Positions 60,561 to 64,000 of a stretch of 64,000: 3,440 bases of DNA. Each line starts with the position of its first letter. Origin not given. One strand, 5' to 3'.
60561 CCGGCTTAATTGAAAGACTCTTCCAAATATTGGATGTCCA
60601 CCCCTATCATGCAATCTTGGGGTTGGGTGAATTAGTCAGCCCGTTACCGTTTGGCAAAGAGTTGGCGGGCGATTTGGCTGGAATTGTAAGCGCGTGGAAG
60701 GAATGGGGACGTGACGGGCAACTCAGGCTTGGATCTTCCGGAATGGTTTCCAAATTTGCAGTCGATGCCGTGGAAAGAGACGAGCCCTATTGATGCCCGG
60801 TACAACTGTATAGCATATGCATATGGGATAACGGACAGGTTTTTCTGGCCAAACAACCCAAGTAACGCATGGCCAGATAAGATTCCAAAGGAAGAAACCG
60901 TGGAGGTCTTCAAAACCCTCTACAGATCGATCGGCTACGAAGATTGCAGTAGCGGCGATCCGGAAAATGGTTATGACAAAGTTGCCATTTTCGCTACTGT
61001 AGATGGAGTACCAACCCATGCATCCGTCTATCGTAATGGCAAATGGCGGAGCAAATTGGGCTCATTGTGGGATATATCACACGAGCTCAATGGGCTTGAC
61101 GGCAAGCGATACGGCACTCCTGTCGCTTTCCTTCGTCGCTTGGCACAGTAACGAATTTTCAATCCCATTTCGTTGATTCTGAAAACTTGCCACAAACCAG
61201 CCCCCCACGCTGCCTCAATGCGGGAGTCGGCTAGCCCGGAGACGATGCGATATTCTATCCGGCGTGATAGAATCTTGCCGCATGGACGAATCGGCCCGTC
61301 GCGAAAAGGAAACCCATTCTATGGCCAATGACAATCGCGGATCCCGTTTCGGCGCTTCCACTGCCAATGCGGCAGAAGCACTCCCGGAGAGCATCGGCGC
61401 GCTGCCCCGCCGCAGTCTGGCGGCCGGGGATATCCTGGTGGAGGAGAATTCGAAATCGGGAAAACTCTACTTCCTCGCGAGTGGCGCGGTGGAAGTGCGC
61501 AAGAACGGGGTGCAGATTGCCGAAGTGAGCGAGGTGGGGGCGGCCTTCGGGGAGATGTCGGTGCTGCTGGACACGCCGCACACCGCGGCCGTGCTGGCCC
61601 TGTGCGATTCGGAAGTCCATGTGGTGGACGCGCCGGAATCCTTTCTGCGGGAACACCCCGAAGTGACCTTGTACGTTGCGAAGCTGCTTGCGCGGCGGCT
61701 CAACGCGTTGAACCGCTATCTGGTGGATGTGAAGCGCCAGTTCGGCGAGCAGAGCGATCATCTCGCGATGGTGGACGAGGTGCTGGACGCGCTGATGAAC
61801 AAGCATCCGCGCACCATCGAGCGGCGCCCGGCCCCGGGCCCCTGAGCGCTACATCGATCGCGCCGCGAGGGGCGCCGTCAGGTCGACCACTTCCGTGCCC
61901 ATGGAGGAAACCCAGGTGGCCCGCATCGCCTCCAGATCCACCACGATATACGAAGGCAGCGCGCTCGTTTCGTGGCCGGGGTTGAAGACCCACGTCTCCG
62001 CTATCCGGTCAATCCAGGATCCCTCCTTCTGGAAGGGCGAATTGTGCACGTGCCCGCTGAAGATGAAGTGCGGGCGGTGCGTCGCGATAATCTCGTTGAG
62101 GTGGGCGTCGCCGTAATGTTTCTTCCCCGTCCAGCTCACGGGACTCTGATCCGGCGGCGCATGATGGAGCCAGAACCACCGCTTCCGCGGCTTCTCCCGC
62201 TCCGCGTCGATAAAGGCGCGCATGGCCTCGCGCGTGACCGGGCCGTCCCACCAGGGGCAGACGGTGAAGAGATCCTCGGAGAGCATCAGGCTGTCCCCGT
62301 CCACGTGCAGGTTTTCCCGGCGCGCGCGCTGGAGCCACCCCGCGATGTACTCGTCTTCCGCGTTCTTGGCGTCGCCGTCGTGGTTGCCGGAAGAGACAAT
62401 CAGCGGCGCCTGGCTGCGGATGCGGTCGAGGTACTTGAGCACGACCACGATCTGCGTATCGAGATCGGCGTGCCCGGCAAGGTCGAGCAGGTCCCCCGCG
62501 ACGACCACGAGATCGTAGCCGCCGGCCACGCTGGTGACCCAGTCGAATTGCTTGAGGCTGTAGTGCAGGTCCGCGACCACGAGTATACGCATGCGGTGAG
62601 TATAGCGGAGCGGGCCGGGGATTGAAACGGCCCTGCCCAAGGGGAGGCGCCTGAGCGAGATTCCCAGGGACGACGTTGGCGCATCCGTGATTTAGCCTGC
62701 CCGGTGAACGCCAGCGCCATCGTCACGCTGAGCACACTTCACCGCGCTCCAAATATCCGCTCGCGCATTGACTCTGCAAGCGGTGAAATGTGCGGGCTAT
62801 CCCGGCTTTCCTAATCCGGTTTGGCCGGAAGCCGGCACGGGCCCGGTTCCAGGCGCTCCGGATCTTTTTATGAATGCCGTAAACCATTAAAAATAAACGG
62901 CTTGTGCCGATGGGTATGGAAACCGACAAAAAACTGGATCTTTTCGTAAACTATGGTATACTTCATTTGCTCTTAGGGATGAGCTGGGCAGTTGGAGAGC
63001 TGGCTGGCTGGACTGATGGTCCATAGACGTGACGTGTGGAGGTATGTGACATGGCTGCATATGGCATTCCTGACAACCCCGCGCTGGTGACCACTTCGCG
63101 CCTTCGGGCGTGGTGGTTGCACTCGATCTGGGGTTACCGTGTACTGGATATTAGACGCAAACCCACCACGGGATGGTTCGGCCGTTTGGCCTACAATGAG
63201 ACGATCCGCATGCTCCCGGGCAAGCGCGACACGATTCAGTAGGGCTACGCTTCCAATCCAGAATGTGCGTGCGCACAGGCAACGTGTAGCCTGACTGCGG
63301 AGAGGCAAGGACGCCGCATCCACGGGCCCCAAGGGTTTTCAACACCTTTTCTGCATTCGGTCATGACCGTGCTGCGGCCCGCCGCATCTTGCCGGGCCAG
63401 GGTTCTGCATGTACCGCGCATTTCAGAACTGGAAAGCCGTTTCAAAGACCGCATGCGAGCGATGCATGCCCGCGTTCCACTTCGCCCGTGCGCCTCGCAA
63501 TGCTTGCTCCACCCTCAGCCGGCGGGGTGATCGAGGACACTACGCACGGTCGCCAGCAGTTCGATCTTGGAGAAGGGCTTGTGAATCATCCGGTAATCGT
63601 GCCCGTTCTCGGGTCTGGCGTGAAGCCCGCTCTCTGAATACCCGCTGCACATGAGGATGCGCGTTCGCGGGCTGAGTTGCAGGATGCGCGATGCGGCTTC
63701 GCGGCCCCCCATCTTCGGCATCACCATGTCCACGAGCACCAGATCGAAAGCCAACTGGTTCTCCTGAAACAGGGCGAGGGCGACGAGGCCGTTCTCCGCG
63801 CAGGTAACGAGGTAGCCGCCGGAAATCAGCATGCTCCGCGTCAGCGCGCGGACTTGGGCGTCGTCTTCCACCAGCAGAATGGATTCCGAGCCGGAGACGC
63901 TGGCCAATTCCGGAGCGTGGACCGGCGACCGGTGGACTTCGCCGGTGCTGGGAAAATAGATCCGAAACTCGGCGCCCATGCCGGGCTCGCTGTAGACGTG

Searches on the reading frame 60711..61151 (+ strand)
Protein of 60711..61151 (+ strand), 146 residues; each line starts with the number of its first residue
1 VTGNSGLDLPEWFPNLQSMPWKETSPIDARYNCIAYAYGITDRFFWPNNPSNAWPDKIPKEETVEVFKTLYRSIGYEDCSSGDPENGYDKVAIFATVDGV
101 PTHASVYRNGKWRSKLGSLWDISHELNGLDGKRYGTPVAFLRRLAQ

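Call 104: search_protein_families(library=pfam, proteins=[window:60711-61151:+], max_evalue=0.01)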
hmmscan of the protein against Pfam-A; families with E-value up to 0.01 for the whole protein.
window:60711-61151:+ (146 aa): 1 family
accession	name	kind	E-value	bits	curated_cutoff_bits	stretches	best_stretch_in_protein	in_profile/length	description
PF24738.1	DUF7689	-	4.3e-34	118.2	22.6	1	24-141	3-117/118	Domain of unknown function (DUF7689)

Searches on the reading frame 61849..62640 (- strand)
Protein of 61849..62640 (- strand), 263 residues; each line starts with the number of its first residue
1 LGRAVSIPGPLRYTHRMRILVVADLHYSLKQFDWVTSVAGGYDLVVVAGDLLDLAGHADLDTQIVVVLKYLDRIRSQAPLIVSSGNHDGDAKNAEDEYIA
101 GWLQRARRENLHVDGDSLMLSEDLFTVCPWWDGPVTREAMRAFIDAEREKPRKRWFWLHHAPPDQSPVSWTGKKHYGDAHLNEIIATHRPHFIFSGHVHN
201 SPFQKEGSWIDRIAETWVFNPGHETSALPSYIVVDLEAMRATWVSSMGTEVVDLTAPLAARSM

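Call 27: search_protein_families(library=padloc, proteins=[window:61849-62640:-], max_evalue=0.01)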
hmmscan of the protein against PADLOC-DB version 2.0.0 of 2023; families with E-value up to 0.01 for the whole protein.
window:61849-62640:- (263 aa): 1 family
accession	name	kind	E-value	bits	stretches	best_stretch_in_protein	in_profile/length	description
PDLC04908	PDC-S10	-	9.9e-11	39.3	1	14-204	7-187/223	-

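Call 104: search_protein_families(library=pfam, proteins=[window:61849-62640:-], max_evalue=0.01)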
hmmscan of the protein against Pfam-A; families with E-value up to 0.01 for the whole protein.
window:61849-62640:- (263 aa): 3 families
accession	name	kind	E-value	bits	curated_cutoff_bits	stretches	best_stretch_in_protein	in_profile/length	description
PF12850.12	Metallophos_2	-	8.9e-12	45.7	27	1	17-237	1-152/154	Calcineurin-like phosphoesterase superfamily domain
PF00149.33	Metallophos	-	1.2e-11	45.9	21.5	1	17-200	1-190/191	Calcineurin-like phosphoesterase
PF14582.11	Metallophos_3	-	1.9e-07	31.1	28.2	1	149-238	171-251/259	Metallophosphoesterase, calcineurin superfamily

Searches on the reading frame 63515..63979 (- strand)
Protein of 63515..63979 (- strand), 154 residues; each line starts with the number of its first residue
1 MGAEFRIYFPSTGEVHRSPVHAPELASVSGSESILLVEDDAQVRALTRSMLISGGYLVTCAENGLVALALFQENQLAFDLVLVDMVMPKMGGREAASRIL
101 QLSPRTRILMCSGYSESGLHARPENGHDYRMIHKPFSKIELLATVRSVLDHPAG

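Call 104: search_protein_families(library=pfam, proteins=[window:63515-63979:-], max_evalue=0.01)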
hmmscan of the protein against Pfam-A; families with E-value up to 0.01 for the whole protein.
window:63515-63979:- (154 aa): 1 family
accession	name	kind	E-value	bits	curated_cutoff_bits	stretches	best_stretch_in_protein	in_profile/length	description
PF00072.30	Response_reg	-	3.2e-19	69.6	30.2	1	34-145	1-110/111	Response regulator receiver domain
